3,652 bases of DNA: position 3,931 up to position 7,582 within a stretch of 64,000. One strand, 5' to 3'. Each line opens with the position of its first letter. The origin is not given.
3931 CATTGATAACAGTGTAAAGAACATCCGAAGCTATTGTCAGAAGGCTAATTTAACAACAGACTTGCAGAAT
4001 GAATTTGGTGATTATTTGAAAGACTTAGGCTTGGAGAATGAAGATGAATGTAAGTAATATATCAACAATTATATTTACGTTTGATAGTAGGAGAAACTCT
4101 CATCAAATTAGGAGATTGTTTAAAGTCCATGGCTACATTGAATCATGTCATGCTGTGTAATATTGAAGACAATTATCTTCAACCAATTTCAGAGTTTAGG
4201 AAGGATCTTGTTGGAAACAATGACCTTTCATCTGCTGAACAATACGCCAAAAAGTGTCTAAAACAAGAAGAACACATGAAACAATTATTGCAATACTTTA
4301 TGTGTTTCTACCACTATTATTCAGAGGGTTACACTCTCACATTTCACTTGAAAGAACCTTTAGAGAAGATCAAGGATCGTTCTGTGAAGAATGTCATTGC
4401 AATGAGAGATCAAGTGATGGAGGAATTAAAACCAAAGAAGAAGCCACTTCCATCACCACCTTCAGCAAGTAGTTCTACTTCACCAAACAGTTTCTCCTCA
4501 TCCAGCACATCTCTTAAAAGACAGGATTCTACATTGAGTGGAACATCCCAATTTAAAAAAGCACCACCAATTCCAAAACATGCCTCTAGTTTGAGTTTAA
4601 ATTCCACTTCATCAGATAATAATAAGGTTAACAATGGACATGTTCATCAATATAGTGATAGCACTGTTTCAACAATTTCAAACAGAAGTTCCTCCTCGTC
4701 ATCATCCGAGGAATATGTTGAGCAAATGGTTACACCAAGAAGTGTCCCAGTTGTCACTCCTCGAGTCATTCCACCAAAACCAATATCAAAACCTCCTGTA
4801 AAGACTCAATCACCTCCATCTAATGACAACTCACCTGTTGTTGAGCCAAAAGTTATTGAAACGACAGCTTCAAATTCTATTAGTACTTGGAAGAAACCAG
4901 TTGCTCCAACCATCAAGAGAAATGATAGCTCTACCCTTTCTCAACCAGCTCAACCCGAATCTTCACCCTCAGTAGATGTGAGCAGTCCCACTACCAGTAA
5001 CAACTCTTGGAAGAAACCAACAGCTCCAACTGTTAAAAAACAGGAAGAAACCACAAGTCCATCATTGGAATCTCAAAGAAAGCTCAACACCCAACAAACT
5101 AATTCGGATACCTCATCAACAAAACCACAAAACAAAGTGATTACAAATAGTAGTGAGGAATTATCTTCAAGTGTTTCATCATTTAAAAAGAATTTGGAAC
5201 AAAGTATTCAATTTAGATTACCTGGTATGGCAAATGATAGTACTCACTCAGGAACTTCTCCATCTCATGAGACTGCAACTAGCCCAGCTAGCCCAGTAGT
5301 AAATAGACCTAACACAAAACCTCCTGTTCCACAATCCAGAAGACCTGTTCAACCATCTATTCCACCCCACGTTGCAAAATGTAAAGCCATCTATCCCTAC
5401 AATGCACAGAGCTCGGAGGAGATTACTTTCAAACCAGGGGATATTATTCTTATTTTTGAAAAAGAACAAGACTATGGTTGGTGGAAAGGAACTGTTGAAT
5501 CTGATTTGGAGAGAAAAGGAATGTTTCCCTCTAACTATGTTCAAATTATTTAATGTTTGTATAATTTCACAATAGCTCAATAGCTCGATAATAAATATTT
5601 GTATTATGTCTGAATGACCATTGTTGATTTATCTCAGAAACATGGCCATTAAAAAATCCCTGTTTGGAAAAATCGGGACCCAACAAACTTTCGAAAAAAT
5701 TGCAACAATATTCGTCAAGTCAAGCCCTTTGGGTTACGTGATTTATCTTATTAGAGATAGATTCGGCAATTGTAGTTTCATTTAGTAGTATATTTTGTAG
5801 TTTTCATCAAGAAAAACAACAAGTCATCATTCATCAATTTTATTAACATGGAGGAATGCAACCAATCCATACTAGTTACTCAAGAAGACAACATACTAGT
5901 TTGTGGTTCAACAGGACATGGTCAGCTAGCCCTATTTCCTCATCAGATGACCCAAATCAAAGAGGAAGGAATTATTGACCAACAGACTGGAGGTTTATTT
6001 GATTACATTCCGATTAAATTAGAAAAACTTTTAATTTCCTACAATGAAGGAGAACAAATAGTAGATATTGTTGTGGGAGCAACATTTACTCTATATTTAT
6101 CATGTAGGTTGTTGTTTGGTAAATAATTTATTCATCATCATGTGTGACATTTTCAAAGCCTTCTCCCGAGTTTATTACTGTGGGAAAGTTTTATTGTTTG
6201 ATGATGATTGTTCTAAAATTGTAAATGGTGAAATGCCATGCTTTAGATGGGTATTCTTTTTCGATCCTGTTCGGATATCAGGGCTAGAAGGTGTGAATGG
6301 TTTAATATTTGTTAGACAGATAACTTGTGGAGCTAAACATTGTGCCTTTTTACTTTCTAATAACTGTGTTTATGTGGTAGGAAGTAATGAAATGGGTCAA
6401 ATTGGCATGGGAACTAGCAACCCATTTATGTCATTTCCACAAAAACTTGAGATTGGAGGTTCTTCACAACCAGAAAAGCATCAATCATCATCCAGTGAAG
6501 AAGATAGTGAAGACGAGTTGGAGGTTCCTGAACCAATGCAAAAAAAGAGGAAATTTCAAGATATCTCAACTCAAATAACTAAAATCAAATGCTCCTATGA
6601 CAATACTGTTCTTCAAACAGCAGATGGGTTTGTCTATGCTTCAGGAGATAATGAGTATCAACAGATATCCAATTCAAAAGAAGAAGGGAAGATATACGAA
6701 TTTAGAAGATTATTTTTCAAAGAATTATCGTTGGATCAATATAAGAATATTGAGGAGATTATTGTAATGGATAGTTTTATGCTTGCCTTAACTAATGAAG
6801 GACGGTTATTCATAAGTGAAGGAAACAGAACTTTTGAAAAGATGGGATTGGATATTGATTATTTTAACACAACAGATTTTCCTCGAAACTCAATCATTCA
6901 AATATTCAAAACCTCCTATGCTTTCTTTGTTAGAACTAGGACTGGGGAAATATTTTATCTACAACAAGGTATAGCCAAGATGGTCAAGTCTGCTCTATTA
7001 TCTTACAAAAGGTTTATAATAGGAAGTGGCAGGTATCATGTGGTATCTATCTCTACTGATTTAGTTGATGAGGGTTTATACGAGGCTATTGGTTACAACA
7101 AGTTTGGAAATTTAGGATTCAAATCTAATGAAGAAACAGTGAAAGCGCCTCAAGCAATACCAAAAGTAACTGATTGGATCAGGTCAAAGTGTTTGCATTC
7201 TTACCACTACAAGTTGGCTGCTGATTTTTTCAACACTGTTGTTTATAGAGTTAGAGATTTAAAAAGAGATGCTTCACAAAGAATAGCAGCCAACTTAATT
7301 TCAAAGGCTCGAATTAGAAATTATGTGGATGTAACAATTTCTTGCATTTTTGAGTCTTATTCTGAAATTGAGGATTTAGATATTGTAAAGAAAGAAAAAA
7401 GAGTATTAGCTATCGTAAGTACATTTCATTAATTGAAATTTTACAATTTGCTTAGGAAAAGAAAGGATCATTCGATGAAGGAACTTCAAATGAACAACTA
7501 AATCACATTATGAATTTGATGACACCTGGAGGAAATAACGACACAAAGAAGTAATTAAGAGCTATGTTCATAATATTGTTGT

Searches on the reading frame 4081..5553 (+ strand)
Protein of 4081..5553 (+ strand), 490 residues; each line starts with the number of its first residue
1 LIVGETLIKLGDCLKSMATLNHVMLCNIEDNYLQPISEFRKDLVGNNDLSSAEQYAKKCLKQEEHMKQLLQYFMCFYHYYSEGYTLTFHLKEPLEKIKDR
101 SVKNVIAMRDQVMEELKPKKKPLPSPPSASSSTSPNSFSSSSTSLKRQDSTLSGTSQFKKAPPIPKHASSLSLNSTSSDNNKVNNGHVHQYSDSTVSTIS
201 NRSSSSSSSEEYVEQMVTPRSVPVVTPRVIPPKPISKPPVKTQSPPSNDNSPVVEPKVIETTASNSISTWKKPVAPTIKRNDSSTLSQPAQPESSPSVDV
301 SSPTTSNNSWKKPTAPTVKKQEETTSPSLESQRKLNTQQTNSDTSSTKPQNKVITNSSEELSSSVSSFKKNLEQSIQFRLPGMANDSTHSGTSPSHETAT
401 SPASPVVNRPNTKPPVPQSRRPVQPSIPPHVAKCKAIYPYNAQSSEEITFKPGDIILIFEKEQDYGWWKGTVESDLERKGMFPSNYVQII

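Call 57: search_protein_families(library=pfam, proteins=[window:4081-5553:+], max_evalue=0.001)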
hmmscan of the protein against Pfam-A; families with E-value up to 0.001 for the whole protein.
window:4081-5553:+ (490 aa): 3 families
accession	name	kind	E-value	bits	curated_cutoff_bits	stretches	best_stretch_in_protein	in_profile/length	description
PF00018.34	SH3_1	-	2e-15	56.6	22.9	1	435-484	1-48/48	SH3 domain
PF14604.12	SH3_9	-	3.1e-12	46.6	30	1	436-488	1-49/49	Variant SH3 domain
PF07653.23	SH3_2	-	7.9e-10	38.7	21.8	1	434-490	2-55/55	Variant SH3 domain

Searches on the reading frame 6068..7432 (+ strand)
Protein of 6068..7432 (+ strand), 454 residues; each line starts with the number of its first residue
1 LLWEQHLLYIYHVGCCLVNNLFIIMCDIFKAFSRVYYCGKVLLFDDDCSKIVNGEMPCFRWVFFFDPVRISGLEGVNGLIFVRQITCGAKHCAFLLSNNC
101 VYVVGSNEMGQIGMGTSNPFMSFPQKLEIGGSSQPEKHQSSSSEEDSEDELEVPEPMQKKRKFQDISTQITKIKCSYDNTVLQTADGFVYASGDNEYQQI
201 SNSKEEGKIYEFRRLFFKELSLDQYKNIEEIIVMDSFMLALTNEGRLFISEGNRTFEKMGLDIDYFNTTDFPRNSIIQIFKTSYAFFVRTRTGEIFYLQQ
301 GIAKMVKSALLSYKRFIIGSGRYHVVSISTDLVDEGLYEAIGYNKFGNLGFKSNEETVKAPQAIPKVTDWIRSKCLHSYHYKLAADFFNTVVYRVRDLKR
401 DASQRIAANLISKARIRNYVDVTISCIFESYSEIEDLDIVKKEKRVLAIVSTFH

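Call 5: search_protein_families(library=pfam, proteins=[window:6068-7432:+], max_evalue=0.01)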
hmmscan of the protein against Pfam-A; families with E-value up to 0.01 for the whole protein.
window:6068-7432:+ (454 aa): 3 families
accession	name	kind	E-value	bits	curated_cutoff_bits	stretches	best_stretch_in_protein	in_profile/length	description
PF25390.1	WD40_RLD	-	6.1e-25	88.7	150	1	82-368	33-246/363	RCC1-like domain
PF13540.12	RCC1_2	-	1.7e-14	53.5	22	2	82-111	1-30/30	Regulator of chromosome condensation (RCC1) repeat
PF00415.24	RCC1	-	1.5e-11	45.1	21.7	0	67-95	26-50/50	Regulator of chromosome condensation (RCC1) repeat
